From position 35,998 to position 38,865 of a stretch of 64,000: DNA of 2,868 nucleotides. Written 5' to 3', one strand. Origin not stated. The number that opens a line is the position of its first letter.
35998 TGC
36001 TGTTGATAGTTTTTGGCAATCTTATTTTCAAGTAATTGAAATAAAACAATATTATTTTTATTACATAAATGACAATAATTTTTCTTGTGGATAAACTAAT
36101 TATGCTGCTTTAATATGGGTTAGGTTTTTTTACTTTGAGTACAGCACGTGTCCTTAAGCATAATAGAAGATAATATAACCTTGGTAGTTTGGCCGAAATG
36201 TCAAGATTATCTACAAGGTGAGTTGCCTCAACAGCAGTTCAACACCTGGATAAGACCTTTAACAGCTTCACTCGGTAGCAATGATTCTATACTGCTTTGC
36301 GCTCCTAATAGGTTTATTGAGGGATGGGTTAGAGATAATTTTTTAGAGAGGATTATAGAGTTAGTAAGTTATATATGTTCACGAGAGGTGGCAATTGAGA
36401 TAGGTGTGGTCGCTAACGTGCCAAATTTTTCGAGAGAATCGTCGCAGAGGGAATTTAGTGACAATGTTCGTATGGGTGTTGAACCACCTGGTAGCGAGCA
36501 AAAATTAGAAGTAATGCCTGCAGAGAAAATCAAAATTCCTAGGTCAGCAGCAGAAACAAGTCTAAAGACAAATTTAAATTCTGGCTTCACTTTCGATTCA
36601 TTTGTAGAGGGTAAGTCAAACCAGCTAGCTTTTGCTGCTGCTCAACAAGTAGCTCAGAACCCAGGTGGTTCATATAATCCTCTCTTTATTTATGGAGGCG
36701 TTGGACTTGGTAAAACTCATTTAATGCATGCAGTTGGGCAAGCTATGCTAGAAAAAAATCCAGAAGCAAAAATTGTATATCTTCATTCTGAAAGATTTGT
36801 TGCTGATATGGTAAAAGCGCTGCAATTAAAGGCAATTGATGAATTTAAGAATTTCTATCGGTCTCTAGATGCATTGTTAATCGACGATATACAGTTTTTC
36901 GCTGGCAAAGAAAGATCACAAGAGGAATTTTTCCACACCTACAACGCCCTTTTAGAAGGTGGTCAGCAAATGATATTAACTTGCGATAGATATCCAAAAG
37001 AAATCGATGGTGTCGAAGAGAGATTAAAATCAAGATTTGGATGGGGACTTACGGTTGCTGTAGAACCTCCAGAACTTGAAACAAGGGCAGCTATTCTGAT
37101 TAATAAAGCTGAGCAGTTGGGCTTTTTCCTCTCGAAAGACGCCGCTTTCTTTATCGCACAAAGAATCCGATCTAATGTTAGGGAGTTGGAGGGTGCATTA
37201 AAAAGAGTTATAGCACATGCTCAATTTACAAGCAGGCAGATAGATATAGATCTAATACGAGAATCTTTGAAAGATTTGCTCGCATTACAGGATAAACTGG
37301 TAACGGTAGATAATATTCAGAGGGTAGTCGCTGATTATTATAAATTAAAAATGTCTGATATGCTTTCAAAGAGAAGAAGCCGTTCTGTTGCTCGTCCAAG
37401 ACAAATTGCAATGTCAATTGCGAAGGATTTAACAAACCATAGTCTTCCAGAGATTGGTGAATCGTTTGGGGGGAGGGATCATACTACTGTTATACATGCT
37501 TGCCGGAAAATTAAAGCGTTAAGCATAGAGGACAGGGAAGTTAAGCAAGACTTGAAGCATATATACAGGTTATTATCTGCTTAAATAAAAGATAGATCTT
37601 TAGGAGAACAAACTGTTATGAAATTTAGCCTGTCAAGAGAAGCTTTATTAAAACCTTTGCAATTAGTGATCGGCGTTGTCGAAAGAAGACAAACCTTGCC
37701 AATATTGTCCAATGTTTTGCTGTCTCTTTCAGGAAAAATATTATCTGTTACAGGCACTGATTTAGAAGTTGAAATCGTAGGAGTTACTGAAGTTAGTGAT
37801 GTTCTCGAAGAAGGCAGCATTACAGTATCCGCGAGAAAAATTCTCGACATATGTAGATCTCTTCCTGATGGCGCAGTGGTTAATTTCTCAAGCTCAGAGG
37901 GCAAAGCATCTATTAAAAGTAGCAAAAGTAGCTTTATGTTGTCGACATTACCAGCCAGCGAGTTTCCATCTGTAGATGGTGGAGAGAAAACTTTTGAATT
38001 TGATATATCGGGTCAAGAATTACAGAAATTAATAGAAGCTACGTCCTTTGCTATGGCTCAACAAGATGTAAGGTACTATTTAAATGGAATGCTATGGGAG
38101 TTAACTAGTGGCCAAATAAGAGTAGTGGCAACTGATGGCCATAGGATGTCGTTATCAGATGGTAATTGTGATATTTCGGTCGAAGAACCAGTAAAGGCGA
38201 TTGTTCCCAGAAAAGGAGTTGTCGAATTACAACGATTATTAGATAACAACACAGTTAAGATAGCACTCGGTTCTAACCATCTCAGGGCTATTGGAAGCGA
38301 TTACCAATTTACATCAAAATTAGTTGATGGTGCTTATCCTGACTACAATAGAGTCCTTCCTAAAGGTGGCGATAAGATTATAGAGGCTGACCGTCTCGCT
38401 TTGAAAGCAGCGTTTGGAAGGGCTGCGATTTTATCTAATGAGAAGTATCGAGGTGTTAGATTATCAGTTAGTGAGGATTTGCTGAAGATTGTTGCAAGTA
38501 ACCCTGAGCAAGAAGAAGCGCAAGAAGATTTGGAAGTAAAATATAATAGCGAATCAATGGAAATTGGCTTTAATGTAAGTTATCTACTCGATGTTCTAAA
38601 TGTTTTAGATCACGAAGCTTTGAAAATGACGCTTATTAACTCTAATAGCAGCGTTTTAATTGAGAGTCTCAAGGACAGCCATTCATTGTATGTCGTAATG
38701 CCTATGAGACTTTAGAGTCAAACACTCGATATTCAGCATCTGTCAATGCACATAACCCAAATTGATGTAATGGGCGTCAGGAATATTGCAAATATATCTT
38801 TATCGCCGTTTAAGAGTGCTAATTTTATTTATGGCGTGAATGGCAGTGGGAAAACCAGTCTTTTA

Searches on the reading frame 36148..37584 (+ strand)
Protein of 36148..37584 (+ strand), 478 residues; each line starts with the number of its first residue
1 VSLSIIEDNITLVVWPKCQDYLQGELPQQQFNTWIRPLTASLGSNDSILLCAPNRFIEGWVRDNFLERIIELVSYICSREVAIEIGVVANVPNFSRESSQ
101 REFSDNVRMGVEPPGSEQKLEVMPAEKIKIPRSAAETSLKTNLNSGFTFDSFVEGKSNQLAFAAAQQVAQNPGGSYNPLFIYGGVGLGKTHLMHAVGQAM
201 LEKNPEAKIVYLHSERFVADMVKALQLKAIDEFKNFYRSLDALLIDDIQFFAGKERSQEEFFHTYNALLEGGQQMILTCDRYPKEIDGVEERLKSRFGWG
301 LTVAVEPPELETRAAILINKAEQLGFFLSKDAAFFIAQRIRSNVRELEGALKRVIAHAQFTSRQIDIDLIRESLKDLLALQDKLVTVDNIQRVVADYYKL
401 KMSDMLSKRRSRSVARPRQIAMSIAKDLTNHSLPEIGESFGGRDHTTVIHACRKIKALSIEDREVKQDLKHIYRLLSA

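Call 74: search_protein_families(library=ncbifam, proteins=[window:36148-37584:+], max_evalue=1e-30)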
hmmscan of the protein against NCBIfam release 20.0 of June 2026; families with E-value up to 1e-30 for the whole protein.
window:36148-37584:+ (478 aa): 4 families
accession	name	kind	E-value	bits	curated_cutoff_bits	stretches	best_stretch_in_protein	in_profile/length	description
TIGR00362.1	DnaA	equivalog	5.9e-177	589.1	343.9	1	15-475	1-436/437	chromosomal replication initiator protein DnaA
NF001154.0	PRK00149.3-3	equivalog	2.1e-90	303.9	410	1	134-474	108-456/462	chromosomal replication initiator protein DnaA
NF009087.0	PRK12422.1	equivalog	4.9e-70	237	657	1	127-477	88-444/455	chromosomal replication initiator protein DnaA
TIGR03420.1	DnaA_homol_Hda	equivalog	4.9e-35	121.1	194.8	1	138-374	3-225/226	DnaA regulatory inactivator Hda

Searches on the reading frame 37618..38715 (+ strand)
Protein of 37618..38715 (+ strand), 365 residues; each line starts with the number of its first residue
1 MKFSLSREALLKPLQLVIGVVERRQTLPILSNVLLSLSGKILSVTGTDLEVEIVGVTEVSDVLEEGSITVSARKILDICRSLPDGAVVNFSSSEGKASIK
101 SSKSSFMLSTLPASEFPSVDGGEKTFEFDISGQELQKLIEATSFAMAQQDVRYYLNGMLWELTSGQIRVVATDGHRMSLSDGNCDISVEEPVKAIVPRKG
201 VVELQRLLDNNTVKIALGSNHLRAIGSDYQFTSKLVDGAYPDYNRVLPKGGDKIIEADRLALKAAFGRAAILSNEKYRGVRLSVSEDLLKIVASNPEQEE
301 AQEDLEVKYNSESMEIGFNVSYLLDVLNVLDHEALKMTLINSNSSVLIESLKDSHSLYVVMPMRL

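Call 74: search_protein_families(library=ncbifam, proteins=[window:37618-38715:+], max_evalue=1e-30)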
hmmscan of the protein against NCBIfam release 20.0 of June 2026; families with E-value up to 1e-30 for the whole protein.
window:37618-38715:+ (365 aa): 2 families
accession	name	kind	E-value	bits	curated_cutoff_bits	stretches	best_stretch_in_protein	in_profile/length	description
TIGR00663.1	dnan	equivalog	3.2e-101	338.9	137.65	1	1-365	1-367/367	DNA polymerase III subunit beta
NF004184.0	PRK05643.3-2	equivalog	2.7e-41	141.7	443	1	1-364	1-374/375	DNA polymerase III subunit beta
